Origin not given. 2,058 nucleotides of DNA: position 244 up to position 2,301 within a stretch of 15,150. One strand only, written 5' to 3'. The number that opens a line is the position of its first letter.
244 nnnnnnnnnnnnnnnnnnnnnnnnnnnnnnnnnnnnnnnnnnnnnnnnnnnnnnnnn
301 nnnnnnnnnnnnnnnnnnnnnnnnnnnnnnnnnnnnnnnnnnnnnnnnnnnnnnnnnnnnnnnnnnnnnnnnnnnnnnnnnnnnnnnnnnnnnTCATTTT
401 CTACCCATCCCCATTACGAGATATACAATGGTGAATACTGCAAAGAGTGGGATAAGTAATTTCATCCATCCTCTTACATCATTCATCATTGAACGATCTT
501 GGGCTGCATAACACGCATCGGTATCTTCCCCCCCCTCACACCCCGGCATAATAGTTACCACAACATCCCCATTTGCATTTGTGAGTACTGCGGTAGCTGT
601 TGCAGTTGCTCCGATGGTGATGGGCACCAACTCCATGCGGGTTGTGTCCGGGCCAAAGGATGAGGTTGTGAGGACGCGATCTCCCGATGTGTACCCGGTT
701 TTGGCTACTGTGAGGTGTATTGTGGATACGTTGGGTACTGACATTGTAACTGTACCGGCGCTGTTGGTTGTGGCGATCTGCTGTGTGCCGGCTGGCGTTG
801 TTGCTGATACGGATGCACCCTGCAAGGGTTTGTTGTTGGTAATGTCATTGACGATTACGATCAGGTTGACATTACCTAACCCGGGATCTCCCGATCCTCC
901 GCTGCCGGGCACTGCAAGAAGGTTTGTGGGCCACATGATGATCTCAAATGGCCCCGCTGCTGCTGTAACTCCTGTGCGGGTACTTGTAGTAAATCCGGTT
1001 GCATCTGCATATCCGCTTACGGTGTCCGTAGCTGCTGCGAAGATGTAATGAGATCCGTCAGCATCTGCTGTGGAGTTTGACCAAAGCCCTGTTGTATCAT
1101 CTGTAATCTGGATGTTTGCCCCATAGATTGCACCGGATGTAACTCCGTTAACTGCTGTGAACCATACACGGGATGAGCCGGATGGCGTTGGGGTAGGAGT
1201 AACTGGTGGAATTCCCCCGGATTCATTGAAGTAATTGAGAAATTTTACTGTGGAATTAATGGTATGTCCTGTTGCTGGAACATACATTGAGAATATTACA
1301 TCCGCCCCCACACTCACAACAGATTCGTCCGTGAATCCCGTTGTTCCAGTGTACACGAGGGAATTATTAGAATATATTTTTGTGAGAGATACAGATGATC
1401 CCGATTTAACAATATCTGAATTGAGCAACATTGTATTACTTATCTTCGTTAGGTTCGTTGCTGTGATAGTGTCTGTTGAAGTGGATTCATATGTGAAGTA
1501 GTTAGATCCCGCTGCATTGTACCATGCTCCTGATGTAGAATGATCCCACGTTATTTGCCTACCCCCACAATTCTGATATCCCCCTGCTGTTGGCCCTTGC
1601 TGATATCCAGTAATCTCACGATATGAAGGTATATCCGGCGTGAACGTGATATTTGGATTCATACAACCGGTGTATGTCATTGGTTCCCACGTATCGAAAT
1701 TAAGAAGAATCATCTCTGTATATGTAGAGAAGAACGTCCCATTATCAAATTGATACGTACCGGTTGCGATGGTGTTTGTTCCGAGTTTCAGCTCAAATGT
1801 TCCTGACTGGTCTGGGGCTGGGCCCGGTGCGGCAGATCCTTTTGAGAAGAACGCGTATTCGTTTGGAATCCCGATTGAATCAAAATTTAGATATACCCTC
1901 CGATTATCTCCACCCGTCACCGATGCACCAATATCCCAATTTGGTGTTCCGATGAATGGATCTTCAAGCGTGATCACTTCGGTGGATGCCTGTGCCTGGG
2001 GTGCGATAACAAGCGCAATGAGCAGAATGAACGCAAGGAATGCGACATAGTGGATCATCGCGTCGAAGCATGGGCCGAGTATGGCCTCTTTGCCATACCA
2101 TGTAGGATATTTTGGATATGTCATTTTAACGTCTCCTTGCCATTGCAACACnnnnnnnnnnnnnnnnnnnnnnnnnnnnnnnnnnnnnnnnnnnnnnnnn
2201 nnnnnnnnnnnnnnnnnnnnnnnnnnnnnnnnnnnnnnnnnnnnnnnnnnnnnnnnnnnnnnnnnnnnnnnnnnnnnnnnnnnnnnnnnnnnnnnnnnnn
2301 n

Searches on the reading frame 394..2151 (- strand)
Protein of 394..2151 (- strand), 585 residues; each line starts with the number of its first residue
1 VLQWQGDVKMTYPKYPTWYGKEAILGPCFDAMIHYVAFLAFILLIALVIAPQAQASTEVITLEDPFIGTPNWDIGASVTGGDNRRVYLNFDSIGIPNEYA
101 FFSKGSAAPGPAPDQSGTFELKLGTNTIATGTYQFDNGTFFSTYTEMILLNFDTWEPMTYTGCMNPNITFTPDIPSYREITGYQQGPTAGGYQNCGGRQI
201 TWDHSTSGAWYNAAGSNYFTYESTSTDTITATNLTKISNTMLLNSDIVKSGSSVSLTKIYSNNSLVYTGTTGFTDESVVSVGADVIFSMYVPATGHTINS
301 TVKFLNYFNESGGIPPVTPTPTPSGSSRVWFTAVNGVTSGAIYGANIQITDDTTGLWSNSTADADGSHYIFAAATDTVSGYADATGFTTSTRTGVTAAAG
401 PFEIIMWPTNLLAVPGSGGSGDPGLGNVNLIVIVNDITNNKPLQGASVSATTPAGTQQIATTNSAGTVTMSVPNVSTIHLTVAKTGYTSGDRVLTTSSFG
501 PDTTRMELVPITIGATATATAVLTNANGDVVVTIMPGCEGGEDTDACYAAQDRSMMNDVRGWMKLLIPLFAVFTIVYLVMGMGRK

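Call 6: search_protein_families(library=pfam, proteins=[window:394-2151:-], max_evalue=0.1)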
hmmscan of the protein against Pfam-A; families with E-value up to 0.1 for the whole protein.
window:394-2151:- (585 aa): 3 families
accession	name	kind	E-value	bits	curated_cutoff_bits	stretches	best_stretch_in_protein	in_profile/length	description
PF13620.12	CarboxypepD_reg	-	9.4e-08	32.7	32.3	2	434-497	6-70/82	Carboxypeptidase regulatory-like domain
PF13715.12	CarbopepD_reg_2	-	0.004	17.6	32.2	1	434-497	5-65/88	CarboxypepD_reg-like domain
PF11974.14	bMG3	-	0.021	15.2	34.9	0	427-473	12-59/103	Bacterial alpha-2-macroglobulin MG3 domain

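Call 7: search_protein_families(library=phrogs, proteins=[window:394-2151:-], max_evalue=0.1)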
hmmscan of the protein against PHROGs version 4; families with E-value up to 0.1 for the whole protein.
window:394-2151:- (585 aa): 0 families

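Call 50: find_homologous_proteins(query=window:394-2151:-, max_evalue=0.001)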
Query window:394-2151:- (585 aa): 6 proteins with E <= 0.001 among 8000 candidates.
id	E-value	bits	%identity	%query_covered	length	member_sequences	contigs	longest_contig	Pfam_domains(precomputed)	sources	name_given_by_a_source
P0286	0.0e+0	1288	100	98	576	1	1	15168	PF13620.13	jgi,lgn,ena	-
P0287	4.5e-154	532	50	90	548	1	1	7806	-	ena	-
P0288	7.0e-54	202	42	48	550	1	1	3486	PF13620.13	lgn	-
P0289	1.1e-51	194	41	48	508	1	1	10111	PF13620.13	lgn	-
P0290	1.7e-10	58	29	45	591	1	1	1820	-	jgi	jgi:hypothetical protein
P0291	2.6e-10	58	32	39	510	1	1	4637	PF13620.13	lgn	-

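Call 62: search_protein_families(library=ncbifam, proteins=[window:394-2151:-], max_evalue=0.01)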
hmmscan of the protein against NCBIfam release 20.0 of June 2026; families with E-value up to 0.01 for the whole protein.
window:394-2151:- (585 aa): 0 families

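Call 63: predict_structure(alignment_id=A5)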
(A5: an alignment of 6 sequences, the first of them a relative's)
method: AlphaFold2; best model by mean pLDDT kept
length: 576 residues; sequences in the alignment: 6
mean_pLDDT: 47.8   pTM: 0.33
mean pLDDT of the five models: 47.8, 46.7, 46.4, 46.3, 43.3
residues with pLDDT >= 90: 13; 70-90: 149; 50-70: 88; < 50: 326
segments of 3 or more residues with pLDDT < 50: 1-19, 40-313, 504-528, 530-534
pLDDT, mean of each block of 10 residues (from residue 1): 33 44 59 60 29 22 21 24 24 25 31 28 30 24 22 24 24 22 24 23 22 25 28 26 24 24 25 25 25 24 25 60 79 73 77 66 83 79 78 77 64 75 80 84 86 85 89 87 84 80 48 43 42 48 58 62 70 55
secondary structure, 60 per line:
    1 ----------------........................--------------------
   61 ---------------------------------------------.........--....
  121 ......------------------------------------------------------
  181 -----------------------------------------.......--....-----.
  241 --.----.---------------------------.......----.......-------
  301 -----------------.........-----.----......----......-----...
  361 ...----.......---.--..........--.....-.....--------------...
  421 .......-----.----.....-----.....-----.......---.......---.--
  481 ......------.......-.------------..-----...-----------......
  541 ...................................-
elements in order: H17-40 E106-114 E117-126 E225-228 E231-234 E276-282 E287-293 E318-326 E337-342 E347-352 E358-363 E368-374 E381-387 E393-397 H400-403 E418-427 E438-442 E448-452 E458-464 E468-474 E481-486 E493-499 E521-523 H535-575

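Call 74: fold_search(model_id=the predicted structure, library=pdb)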
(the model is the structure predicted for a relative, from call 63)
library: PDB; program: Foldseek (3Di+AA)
matches with E <= 10: 1340; with E <= 0.001: 57
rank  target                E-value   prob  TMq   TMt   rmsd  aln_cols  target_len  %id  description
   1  6fwv_B                4.8e-08  1.00  0.14  0.15  18.1       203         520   10  The Bacillus anthracis TIE protein (released 2018-08-08)
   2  6fwv_A                5.1e-08  1.00  0.14  0.15  17.9       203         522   10  The Bacillus anthracis TIE protein (released 2018-08-08)
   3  10ps                  1.3e-07  1.00  0.13  0.13  21.5       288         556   12  Crystal structure of SdrD A2-A3-B1-B2 domains from Staphylococcus aureus JH1 (released 2026-02-11)
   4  4oq1                  3.9e-07  1.00  0.12  0.20  18.3       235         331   12  Structure of the Streptococcal ancillary pilin (released 2014-04-23)
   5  5hts_D                8.0e-07  1.00  0.13  0.27  18.5       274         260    9  Crystal structure of shaft pilin spaA from Lactobacillus rhamnosus GG - D295N mutant (released 2016-07-20)
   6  3phs                  2.9e-06  1.00  0.13  0.29  17.4       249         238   12  Crystal Structure of GBS52, the minor pilin in gram-positive pathogen Streptococcus agalactiae (released 2010-11-17)
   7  5hts_C                4.4e-06  1.00  0.13  0.28  18.5       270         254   11  Crystal structure of shaft pilin spaA from Lactobacillus rhamnosus GG - D295N mutant (released 2016-07-20)
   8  5hbb_B                4.6e-06  1.00  0.13  0.27  18.4       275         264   10  Crystal structure of shaft pilin spaA from Lactobacillus rhamnosus GG - E139A mutant (released 2016-07-20)
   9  5hts_A                5.5e-06  1.00  0.12  0.27  18.4       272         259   10  Crystal structure of shaft pilin spaA from Lactobacillus rhamnosus GG - D295N mutant (released 2016-07-20)
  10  5hbb_C                5.8e-06  1.00  0.13  0.26  18.5       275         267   10  Crystal structure of shaft pilin spaA from Lactobacillus rhamnosus GG - E139A mutant (released 2016-07-20)
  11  5f44_C                6.1e-06  1.00  0.13  0.29  18.0       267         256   10  Crystal structure of shaft pilin spaA from Lactobacillus rhamnosus GG (released 2016-07-20)
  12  5j4m_C                6.1e-06  1.00  0.13  0.27  18.5       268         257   10  Crystal structure of shaft pilin SpaA from Lactobacillus rhamnosus GG - E269A/D295N double mutant (released 2016-07-20)
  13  5f44_B                6.8e-06  1.00  0.13  0.26  18.4       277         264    9  Crystal structure of shaft pilin spaA from Lactobacillus rhamnosus GG (released 2016-07-20)
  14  5j4m_A                6.8e-06  1.00  0.13  0.27  18.8       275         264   10  Crystal structure of shaft pilin SpaA from Lactobacillus rhamnosus GG - E269A/D295N double mutant (released 2016-07-20)
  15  5hdl_A                7.2e-06  1.00  0.13  0.27  18.2       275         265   10  Crystal structure of shaft pilin spaA from Lactobacillus rhamnosus GG - E269A mutant (released 2016-07-20)
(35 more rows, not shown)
